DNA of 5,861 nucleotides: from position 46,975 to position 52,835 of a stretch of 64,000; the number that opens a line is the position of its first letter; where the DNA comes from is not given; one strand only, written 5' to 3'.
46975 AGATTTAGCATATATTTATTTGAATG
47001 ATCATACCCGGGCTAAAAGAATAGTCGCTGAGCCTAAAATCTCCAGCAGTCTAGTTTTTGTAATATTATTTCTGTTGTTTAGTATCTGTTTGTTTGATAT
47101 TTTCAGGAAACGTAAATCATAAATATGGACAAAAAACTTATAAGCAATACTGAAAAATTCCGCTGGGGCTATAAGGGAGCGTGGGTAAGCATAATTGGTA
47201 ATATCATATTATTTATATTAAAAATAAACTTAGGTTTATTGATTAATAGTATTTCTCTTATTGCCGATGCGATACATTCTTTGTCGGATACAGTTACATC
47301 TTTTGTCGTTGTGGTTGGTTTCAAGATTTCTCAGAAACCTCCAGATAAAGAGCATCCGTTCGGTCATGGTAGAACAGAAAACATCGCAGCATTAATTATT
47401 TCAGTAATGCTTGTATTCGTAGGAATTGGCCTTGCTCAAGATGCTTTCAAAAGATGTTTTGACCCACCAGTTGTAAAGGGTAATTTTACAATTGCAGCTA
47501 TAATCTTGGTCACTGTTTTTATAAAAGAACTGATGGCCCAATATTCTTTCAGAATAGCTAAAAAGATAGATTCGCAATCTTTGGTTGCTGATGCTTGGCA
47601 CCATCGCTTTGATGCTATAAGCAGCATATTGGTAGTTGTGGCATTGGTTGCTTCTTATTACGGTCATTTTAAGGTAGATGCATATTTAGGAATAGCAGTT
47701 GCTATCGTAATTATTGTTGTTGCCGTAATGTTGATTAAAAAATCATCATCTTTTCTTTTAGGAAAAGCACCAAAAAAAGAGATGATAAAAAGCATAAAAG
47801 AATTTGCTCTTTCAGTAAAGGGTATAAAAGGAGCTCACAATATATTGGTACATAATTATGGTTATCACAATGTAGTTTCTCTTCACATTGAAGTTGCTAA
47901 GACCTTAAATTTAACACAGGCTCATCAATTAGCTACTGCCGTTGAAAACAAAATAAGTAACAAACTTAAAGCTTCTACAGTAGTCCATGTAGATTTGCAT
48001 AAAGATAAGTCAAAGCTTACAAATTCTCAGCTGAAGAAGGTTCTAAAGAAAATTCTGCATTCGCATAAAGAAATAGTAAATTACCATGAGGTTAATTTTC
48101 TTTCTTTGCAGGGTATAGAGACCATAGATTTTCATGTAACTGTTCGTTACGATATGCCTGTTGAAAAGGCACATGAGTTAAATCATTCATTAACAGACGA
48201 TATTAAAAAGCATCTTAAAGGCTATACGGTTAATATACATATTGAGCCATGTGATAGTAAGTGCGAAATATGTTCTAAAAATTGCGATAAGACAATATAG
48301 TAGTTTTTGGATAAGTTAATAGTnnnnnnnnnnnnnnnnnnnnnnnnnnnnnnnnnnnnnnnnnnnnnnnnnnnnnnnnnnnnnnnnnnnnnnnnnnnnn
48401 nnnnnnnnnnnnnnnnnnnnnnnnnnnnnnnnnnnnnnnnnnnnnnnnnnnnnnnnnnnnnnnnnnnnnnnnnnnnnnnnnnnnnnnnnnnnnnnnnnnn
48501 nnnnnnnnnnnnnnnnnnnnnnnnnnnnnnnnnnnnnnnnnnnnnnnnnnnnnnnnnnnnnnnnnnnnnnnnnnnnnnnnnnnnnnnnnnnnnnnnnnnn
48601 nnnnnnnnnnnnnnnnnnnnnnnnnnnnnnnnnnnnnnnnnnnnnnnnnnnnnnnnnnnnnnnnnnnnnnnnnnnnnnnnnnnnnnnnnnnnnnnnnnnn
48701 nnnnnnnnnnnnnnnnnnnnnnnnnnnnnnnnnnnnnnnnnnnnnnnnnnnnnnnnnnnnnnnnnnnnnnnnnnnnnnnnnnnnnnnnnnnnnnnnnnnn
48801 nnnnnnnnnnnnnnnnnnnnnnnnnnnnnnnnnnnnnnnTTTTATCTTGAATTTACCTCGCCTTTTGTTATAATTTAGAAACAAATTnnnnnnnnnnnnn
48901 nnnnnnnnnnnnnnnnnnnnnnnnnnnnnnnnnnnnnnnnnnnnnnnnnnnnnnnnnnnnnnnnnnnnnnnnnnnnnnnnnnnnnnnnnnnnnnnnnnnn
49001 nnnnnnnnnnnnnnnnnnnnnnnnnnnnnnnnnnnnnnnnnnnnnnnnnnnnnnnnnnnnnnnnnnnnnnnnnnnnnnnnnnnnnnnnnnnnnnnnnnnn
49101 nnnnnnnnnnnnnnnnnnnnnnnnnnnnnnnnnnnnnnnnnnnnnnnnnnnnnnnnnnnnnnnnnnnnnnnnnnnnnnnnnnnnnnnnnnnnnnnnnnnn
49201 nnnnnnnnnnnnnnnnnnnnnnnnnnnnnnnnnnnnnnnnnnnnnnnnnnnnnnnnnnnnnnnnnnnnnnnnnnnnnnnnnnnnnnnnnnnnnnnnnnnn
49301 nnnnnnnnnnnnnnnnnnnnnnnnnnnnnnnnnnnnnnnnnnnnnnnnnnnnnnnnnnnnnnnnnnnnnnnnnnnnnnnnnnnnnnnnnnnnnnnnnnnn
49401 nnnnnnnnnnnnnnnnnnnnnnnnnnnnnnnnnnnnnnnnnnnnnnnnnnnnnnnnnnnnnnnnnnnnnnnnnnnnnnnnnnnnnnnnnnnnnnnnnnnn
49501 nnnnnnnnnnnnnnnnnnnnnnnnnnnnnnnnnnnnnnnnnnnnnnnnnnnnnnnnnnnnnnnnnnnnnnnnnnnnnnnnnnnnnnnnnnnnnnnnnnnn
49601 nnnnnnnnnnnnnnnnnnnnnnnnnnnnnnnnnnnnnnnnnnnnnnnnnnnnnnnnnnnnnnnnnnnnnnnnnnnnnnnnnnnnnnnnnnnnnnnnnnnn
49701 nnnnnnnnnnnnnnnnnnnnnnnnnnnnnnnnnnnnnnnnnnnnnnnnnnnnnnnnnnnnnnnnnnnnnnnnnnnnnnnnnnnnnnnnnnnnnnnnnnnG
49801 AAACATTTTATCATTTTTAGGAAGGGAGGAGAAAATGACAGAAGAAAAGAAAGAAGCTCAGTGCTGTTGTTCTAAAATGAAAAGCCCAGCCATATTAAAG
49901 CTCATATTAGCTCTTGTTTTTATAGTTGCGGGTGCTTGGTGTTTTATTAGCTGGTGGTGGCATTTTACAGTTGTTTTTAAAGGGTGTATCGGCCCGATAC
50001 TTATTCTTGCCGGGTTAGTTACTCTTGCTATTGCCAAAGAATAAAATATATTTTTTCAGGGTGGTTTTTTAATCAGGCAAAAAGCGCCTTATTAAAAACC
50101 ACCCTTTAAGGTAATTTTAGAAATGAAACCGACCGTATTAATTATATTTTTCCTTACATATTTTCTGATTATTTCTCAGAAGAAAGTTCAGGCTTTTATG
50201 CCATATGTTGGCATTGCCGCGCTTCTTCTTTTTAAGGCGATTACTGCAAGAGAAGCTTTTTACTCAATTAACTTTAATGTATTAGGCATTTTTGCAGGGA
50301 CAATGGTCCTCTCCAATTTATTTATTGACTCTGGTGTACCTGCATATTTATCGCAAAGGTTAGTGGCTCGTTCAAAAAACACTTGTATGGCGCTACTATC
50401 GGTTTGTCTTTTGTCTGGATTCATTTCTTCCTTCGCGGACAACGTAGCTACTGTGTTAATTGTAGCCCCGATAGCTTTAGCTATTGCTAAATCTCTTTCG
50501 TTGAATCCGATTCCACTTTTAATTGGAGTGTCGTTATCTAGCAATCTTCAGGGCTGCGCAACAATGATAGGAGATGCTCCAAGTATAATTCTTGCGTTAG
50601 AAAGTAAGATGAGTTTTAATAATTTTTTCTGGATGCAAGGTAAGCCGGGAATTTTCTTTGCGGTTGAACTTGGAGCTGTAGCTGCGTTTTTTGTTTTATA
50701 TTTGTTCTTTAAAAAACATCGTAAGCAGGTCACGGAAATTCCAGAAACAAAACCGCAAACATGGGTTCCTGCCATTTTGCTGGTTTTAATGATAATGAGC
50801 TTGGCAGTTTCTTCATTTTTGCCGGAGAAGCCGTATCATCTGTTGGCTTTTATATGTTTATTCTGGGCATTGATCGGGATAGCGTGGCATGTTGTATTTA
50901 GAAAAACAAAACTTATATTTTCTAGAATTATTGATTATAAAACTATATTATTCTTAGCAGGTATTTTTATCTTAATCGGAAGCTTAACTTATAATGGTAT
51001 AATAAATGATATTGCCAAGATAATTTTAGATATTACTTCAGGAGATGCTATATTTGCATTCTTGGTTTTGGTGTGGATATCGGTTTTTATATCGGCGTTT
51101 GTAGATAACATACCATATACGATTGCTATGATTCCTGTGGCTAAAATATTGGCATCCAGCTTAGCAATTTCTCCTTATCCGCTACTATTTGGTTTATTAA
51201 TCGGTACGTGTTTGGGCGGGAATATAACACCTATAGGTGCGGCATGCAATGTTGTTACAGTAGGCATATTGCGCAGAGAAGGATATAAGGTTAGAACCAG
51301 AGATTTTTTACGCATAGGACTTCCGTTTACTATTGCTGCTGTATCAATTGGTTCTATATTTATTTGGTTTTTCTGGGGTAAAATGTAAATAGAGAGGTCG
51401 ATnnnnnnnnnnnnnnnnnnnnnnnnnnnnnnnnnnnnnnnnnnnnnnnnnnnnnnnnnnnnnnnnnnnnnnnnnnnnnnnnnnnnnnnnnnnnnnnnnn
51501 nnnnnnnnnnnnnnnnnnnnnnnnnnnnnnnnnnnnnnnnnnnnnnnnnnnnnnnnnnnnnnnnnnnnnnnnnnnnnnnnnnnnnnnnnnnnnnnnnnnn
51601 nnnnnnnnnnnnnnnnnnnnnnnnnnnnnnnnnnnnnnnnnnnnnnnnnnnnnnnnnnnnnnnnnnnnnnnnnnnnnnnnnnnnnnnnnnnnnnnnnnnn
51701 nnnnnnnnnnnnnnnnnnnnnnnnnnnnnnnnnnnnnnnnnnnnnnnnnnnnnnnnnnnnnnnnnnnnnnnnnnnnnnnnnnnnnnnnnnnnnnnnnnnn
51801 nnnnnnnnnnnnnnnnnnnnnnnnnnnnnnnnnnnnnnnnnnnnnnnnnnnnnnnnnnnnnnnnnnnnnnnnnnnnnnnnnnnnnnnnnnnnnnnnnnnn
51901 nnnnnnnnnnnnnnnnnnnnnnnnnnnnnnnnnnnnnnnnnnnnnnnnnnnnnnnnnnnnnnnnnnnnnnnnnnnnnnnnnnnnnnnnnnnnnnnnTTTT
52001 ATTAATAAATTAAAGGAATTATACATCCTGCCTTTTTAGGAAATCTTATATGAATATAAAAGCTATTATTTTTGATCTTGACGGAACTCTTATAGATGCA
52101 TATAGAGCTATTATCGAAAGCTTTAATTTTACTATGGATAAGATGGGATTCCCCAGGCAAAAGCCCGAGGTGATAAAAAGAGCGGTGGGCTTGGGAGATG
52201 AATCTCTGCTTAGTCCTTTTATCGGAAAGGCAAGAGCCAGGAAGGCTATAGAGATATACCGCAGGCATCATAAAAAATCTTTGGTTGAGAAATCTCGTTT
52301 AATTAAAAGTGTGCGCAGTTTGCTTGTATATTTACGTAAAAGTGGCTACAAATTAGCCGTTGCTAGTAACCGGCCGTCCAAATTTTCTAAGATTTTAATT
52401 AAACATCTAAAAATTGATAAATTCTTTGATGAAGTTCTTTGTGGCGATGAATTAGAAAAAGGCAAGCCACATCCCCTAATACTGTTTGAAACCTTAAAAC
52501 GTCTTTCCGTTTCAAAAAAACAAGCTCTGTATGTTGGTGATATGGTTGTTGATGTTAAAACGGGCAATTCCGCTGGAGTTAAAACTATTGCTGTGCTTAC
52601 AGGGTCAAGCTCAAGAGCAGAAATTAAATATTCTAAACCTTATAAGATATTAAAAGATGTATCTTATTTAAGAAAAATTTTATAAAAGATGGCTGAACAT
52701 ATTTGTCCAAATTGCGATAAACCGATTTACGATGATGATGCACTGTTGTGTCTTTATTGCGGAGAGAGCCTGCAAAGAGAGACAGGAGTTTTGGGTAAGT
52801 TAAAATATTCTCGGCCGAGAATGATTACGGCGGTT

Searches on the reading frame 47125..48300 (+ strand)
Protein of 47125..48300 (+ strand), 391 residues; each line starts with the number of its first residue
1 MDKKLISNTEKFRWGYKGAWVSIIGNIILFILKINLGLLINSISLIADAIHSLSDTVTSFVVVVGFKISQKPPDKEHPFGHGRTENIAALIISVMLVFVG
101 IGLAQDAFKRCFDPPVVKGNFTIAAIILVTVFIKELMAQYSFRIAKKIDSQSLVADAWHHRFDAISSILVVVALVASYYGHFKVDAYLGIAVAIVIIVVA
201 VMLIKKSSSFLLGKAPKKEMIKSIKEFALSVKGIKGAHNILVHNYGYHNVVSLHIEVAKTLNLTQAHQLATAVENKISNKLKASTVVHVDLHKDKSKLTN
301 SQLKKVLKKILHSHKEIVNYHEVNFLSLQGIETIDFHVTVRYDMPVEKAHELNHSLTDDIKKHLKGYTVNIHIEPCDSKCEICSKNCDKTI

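Call 58: search_protein_families(library=pfam, proteins=[window:47125-48300:+], max_evalue=0.001)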
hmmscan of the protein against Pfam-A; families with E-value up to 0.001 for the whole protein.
window:47125-48300:+ (391 aa): 3 families
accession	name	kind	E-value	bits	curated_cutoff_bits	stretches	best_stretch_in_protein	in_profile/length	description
PF01545.26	Cation_efflux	-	3.6e-46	157.9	26.6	1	20-212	2-198/198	Cation efflux family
PF16916.11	ZT_dimer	-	1e-27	96.4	26.7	2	216-290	1-76/78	Dimerisation domain of Zinc Transporter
PF14535.12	AMP-binding_C_2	-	0.00042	20.9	25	0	224-292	9-75/96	AMP-binding enzyme C-terminal domain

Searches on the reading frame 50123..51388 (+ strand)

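Call 58: search_protein_families(library=pfam, proteins=[window:50123-51388:+], max_evalue=0.001)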
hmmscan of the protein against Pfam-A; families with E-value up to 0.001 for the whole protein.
window:50123-51388:+ (421 aa): 3 families
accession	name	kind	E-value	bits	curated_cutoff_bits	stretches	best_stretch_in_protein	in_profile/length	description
PF03600.22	CitMHS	-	3.7e-57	194.4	31.9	2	13-361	1-336/336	Citrate transporter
PF06808.19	DctM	-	4.3e-09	36.2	23.8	1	49-134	271-356/413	Tripartite ATP-independent periplasmic transporter, DctM component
PF02040.21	ArsB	-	0.00011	22.1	22.2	1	6-415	3-422/423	Arsenical pump membrane protein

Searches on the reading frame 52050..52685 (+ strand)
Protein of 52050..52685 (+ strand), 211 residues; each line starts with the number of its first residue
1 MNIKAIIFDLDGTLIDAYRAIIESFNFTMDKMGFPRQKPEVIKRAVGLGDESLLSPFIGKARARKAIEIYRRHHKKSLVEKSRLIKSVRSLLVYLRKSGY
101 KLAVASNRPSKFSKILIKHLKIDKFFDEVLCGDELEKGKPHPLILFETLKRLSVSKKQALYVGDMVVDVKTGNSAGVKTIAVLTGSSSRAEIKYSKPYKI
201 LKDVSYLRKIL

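Call 58: search_protein_families(library=pfam, proteins=[window:52050-52685:+], max_evalue=0.001)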
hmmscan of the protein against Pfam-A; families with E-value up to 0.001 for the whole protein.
window:52050-52685:+ (211 aa): 6 families
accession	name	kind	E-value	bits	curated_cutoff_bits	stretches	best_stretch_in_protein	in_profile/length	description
PF13419.12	HAD_2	-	2.2e-42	145.6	23.8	1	6-182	1-178/178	Haloacid dehalogenase-like hydrolase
PF00702.32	Hydrolase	-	4.9e-25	89.5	26.4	1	3-176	1-191/191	haloacid dehalogenase-like hydrolase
PF13242.12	Hydrolase_like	-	3.4e-13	49.7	22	1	138-205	3-73/75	HAD-hyrolase-like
PF12710.13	HAD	-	3.7e-05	24.7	27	1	6-137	1-134/189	haloacid dehalogenase-like hydrolase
PF08282.18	Hydrolase_3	-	0.00011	22.5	20.9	0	81-125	13-57/255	haloacid dehalogenase-like hydrolase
PF13344.12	Hydrolase_6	-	0.00044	20.7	27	0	78-121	9-52/101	Haloacid dehalogenase-like hydrolase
